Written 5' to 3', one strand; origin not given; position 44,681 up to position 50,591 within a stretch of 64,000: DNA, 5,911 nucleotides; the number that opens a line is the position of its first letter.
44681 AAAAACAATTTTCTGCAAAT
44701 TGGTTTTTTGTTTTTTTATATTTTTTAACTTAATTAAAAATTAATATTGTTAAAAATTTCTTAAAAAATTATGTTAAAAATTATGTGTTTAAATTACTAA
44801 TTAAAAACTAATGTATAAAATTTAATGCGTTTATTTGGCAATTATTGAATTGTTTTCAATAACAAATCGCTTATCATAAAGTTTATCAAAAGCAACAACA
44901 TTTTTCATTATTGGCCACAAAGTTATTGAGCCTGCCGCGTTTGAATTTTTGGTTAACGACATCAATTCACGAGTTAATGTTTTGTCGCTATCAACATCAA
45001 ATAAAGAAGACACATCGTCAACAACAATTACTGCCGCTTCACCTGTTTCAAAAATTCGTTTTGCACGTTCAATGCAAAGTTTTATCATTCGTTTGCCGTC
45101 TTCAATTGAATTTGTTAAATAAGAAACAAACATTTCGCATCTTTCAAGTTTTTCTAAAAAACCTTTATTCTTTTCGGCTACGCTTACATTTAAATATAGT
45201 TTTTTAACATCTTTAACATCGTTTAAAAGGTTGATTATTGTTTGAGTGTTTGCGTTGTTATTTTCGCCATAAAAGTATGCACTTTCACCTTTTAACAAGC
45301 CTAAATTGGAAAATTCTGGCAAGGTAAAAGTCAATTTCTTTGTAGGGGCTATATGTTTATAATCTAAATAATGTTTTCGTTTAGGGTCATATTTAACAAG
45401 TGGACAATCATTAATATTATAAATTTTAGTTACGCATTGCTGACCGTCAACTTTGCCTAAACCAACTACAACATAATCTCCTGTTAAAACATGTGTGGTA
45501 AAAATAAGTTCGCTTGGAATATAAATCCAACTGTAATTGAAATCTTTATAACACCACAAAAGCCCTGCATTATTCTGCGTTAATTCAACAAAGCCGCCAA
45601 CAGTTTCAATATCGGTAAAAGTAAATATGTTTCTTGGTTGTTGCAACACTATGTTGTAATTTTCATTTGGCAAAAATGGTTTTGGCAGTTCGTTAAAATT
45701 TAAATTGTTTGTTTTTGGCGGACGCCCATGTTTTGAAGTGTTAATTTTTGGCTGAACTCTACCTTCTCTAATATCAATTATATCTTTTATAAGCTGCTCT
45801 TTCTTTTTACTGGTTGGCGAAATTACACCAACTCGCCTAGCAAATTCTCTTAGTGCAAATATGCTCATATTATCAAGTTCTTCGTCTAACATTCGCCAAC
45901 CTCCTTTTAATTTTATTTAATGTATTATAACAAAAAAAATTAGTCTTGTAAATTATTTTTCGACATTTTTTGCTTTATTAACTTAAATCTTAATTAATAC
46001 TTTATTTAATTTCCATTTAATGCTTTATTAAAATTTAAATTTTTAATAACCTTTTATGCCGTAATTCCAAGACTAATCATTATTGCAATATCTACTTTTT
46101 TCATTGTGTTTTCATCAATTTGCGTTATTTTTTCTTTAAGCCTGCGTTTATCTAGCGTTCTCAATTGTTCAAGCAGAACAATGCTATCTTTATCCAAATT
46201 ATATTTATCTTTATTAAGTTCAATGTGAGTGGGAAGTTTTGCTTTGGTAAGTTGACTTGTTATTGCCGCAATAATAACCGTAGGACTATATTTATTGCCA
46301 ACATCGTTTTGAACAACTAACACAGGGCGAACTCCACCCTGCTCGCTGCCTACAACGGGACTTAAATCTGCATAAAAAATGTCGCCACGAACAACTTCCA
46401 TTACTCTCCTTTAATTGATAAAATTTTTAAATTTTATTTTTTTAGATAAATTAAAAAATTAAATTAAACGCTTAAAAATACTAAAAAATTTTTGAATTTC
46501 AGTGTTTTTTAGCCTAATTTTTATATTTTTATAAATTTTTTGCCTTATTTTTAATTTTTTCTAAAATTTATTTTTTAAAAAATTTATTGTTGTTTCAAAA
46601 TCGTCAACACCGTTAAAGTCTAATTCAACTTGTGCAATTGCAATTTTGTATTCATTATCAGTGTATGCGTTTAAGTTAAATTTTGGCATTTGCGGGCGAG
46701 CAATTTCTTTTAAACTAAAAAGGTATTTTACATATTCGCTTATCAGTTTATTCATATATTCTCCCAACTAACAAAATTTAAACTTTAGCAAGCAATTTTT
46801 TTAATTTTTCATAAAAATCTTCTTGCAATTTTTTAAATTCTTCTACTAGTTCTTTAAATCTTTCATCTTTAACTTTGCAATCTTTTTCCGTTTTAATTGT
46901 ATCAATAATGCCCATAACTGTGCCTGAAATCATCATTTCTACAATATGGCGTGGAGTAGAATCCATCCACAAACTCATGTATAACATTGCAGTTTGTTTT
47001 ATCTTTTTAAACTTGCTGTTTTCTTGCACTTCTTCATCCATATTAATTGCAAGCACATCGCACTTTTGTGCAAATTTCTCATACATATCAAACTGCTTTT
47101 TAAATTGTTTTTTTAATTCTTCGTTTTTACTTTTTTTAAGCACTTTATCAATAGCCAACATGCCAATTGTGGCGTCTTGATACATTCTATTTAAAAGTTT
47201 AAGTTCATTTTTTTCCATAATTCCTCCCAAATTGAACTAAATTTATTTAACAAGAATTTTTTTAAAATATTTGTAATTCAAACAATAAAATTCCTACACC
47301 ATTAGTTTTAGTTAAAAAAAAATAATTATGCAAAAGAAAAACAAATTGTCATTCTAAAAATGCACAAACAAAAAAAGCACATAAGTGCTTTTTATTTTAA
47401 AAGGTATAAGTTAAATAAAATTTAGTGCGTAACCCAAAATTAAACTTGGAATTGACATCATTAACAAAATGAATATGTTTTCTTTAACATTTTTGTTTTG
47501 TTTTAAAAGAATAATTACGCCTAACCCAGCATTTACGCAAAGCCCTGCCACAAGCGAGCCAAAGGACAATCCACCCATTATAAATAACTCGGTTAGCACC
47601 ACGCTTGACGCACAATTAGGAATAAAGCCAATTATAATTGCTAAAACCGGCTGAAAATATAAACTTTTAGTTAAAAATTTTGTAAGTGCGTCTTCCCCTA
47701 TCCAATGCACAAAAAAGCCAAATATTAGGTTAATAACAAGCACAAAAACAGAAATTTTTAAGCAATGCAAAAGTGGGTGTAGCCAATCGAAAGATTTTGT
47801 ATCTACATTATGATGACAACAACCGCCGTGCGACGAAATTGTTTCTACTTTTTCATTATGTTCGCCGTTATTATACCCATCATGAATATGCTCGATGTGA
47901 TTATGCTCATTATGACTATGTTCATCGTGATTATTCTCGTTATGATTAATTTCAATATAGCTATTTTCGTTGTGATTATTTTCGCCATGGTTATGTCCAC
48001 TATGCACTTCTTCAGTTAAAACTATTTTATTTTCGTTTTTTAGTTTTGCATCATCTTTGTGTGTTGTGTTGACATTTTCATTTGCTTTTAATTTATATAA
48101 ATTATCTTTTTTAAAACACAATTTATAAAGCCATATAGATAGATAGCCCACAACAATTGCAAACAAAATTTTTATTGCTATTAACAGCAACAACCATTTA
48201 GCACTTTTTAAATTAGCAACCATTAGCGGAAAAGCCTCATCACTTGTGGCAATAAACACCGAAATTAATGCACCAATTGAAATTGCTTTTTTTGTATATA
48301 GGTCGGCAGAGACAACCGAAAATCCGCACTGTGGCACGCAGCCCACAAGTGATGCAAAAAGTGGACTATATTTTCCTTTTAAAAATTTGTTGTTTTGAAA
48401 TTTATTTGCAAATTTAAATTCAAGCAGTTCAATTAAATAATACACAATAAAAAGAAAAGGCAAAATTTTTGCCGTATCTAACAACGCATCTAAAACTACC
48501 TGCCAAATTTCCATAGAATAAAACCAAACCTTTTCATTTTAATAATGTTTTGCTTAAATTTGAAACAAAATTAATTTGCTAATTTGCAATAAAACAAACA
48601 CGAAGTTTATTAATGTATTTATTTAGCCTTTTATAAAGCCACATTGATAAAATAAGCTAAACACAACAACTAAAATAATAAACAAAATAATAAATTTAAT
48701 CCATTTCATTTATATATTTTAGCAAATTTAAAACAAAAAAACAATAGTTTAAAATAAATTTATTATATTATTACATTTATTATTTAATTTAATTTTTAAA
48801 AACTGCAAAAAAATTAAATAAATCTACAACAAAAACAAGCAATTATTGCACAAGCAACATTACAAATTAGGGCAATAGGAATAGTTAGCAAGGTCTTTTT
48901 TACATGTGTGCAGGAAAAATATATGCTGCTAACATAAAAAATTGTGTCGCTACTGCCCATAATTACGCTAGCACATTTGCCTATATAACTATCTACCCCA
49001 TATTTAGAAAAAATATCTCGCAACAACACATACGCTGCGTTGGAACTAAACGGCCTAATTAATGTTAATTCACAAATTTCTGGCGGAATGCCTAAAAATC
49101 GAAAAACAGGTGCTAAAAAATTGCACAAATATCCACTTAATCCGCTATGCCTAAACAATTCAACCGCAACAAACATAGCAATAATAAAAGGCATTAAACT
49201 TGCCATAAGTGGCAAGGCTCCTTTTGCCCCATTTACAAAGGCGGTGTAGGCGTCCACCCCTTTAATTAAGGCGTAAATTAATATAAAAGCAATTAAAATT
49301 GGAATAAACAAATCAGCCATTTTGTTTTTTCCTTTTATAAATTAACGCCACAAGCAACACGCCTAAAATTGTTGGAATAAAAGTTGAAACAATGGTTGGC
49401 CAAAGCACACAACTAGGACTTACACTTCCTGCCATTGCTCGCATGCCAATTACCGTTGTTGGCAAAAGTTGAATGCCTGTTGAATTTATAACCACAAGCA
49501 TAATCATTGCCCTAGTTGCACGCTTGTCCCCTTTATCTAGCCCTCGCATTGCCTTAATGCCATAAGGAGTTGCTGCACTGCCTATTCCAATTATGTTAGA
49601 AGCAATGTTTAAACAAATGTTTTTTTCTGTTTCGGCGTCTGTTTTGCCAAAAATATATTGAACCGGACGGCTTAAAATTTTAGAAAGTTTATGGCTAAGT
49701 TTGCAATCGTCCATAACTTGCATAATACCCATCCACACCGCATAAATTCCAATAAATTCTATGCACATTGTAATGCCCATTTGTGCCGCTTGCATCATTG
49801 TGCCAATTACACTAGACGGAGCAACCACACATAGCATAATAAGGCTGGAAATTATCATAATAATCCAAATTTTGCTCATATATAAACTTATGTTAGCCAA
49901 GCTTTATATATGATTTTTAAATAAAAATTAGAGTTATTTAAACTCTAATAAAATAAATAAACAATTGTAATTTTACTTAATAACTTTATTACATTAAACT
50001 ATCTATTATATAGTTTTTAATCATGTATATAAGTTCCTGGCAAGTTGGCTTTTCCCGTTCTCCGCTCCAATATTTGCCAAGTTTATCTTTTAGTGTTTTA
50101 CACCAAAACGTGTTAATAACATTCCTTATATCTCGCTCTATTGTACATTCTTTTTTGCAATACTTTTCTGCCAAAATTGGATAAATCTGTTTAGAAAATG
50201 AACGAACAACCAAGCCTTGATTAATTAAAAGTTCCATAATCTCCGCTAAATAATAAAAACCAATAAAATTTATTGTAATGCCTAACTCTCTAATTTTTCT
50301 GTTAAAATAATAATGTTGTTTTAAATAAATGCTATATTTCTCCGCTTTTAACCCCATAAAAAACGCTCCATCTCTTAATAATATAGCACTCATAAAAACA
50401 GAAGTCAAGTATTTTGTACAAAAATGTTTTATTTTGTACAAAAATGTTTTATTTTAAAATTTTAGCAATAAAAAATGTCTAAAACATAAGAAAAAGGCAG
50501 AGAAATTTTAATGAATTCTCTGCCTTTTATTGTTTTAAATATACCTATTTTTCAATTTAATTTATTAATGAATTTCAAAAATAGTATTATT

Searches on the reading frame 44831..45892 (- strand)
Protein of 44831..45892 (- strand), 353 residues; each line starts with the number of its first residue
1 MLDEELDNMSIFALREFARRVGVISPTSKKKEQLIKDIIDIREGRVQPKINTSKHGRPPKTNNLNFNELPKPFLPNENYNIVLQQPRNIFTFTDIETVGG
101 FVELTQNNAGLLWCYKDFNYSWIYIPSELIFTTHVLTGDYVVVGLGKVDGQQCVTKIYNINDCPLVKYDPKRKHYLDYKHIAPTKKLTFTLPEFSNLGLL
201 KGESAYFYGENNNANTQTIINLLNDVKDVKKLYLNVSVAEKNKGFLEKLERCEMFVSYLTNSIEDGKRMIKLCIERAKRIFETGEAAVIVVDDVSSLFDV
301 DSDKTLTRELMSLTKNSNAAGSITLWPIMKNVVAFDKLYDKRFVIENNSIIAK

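Call 83: search_protein_families(library=pfam, proteins=[window:44831-45892:-], max_evalue=0.01)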
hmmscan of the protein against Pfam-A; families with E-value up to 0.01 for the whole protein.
window:44831-45892:- (353 aa): 1 family
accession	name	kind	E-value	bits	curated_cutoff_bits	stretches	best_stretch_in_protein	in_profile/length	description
PF07498.18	Rho_N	-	0.0061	16.9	24.9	0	5-39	1-35/43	Rho termination factor, N-terminal domain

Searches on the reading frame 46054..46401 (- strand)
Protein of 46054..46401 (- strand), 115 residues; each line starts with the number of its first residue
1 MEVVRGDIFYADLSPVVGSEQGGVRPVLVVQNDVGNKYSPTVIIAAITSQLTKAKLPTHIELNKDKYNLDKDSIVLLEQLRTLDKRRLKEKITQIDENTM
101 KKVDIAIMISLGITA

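Call 83: search_protein_families(library=pfam, proteins=[window:46054-46401:-], max_evalue=0.01)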
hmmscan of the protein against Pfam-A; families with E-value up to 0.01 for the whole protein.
window:46054-46401:- (115 aa): 1 family
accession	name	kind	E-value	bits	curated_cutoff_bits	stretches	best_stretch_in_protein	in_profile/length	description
PF02452.23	PemK_toxin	-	1.8e-36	125.1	23.1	1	5-110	2-108/109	PemK-like, MazF-like toxin of type II toxin-antitoxin system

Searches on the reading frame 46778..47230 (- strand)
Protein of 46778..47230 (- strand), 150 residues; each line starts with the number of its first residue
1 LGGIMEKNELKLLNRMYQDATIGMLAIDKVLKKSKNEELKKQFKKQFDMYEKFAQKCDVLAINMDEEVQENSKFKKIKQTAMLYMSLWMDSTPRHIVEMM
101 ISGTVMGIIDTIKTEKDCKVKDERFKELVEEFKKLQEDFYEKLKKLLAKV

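Call 83: search_protein_families(library=pfam, proteins=[window:46778-47230:-], max_evalue=0.01)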
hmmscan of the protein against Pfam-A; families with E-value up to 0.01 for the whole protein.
window:46778-47230:- (150 aa): 1 family
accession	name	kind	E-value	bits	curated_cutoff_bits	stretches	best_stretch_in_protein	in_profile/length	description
PF09537.16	DUF2383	-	0.0027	18.3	30.8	0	13-103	6-97/111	Domain of unknown function (DUF2383)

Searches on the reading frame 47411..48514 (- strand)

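Call 83: search_protein_families(library=pfam, proteins=[window:47411-48514:-], max_evalue=0.01)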
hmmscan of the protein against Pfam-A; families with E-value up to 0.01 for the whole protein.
window:47411-48514:- (367 aa): 2 families
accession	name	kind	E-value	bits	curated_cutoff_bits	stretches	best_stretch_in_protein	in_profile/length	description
PF11449.14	ArsP_2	-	3.6e-26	92.6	32.5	2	252-366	15-128/359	Putative, 10TM heavy-metal exporter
PF22251.1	PFF1_TM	-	0.00022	21.3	32.3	1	108-259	99-249/300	Vacuolar membrane protease, transmembrane domain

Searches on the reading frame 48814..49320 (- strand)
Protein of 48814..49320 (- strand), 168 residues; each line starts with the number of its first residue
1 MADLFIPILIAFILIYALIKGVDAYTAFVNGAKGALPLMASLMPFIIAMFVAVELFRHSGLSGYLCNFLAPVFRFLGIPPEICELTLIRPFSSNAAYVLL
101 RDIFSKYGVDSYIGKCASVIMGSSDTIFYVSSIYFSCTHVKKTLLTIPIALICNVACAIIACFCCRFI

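Call 83: search_protein_families(library=pfam, proteins=[window:48814-49320:-], max_evalue=0.01)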
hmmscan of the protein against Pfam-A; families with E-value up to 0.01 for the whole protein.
window:48814-49320:- (168 aa): 2 families
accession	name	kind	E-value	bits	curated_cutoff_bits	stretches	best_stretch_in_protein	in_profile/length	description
PF07670.19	Gate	-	1.4e-09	38.8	29.6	1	41-137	3-100/104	Nucleoside recognition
PF03600.22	CitMHS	-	0.0059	16.2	31.9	1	42-100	250-309/336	Citrate transporter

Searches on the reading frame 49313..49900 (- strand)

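Call 83: search_protein_families(library=pfam, proteins=[window:49313-49900:-], max_evalue=0.01)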
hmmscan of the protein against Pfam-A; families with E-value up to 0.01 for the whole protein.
window:49313-49900:- (195 aa): 1 family
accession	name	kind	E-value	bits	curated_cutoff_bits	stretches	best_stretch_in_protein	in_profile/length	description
PF07670.19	Gate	-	2.7e-06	28.2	29.6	1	47-154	2-101/104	Nucleoside recognition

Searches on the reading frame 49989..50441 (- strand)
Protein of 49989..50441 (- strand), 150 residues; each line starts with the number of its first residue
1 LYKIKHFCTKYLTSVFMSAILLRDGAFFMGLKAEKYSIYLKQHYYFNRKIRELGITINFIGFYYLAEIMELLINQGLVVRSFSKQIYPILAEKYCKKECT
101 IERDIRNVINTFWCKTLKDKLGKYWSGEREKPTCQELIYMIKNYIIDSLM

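Call 83: search_protein_families(library=pfam, proteins=[window:49989-50441:-], max_evalue=0.01)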
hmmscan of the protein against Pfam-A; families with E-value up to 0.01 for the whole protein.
window:49989-50441:- (150 aa): 1 family
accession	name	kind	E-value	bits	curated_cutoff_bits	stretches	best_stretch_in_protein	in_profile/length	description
PF08769.17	Spo0A_C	-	1.8e-19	70.1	25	1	49-145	4-104/104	Sporulation initiation factor Spo0A C terminal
